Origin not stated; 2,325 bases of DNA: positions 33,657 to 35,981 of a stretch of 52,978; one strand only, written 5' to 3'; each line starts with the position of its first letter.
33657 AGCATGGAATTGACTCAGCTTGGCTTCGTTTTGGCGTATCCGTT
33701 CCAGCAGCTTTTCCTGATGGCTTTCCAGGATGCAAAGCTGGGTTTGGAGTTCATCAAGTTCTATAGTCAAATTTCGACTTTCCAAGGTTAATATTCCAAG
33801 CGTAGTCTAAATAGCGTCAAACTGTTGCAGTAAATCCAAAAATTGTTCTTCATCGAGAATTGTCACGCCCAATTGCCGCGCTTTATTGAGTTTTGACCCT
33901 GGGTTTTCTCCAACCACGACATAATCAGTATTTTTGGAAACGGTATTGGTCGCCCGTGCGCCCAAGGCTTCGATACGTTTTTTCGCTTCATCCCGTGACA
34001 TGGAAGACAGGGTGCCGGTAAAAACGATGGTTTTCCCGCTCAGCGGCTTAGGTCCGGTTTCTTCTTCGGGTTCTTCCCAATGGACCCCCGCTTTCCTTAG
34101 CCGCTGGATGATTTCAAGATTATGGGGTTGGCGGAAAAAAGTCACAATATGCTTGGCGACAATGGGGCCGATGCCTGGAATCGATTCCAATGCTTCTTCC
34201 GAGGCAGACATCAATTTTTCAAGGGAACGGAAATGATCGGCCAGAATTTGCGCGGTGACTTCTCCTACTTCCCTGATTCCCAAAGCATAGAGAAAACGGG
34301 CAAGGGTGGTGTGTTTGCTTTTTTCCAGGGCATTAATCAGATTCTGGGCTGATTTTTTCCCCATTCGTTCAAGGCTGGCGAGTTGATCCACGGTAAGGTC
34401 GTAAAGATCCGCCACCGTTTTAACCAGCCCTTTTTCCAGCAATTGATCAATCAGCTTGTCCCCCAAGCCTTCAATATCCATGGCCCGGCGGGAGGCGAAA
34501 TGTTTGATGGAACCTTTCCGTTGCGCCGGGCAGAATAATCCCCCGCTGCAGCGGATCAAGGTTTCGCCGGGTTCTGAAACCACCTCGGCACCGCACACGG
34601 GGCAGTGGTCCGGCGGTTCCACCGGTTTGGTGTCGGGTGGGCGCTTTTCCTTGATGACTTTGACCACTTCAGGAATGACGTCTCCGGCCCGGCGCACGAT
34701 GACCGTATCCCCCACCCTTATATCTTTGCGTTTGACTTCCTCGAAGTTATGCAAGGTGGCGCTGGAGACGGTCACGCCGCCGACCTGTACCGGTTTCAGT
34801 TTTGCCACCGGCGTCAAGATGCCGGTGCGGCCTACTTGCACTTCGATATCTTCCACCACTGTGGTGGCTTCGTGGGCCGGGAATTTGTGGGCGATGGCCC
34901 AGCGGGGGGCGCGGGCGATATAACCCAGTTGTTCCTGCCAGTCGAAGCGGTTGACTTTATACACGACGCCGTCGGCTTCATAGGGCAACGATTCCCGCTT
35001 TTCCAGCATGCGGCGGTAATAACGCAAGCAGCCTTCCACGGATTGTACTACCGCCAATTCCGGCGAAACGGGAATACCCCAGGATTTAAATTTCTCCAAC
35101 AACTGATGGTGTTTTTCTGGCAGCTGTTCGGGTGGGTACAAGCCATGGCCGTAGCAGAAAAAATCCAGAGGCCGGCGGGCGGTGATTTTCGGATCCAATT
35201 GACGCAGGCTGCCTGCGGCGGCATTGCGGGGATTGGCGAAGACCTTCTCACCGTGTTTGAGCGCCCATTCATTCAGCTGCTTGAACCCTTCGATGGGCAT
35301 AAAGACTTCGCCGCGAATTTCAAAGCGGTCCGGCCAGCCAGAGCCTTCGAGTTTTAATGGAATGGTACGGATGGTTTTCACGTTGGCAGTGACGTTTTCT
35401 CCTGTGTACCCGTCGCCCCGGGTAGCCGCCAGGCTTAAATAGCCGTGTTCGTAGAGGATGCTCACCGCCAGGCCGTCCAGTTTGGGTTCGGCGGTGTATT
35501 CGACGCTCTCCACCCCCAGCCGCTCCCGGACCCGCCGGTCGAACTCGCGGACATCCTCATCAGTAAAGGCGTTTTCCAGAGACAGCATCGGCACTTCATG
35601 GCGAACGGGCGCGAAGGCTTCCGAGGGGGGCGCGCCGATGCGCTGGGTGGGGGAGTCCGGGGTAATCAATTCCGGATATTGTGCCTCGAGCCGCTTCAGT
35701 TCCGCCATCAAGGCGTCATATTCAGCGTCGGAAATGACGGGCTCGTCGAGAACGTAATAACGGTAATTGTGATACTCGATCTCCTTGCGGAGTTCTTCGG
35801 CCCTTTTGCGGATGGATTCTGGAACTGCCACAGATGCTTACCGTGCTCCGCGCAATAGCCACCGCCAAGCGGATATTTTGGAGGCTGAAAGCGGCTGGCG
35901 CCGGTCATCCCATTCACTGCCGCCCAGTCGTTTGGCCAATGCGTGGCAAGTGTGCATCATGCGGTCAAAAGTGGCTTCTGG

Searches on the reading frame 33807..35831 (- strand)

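Call 30: search_protein_families(library=pfam, proteins=[window:33807-35831:-], max_evalue=5)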
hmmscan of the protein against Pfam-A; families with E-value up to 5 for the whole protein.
window:33807-35831:- (674 aa): 19 families
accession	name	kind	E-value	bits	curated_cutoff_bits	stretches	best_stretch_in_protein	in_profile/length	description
PF01653.23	DNA_ligase_aden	-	6.3e-99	331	27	1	72-319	3-252/253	NAD-dependent DNA ligase adenylation domain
PF03120.22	DNA_ligase_OB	-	1.4e-35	121.4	32.9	1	323-400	1-78/79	NAD-dependent DNA ligase OB-fold domain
PF12826.13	HHH_2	-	4.2e-26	91.3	27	1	512-575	1-64/64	Helix-hairpin-helix motif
PF14520.12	HHH_5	-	2.7e-22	79.4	27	2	451-504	5-57/57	Helix-hairpin-helix domain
PF00533.33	BRCT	-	1.7e-18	67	21.3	1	594-668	3-78/78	BRCA1 C Terminus (BRCT) domain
PF22745.1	Nlig-Ia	-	4.2e-11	43.8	27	1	9-57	4-52/92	DNA ligase-like, N-terminal NAD+-binding domain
PF03119.21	DNA_ligase_ZBD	-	3.8e-10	39.9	25.8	1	409-436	1-27/27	NAD-dependent DNA ligase C4 zinc finger domain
PF00633.29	HHH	-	1.9e-07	31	24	1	536-564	1-29/30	Helix-hairpin-helix motif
PF12738.14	PTCB-BRCT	-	4.3e-06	27.1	22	1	607-658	7-58/63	twin BRCT domain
PF03118.21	RNA_pol_A_CTD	-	0.00011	22.3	23.8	1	469-503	32-66/67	Bacterial RNA polymerase, alpha chain C terminal domain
PF14716.13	HHH_8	-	0.00012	22.9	30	1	543-566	45-68/73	Helix-hairpin-helix domain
PF12836.13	HHH_3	-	0.00013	22.4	27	1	542-565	10-33/65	Helix-hairpin-helix motif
PF01367.25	5_3_exonuc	-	0.0042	18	40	1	518-546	22-50/97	5'-3' exonuclease, C-terminal SAM fold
PF16589.12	BRCT_2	-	0.06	14.1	27.3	1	597-662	3-68/86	BRCT domain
PF20582.4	UPF0758_N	-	0.068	13.7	27.1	1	524-557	43-74/77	UPF0758 N-terminal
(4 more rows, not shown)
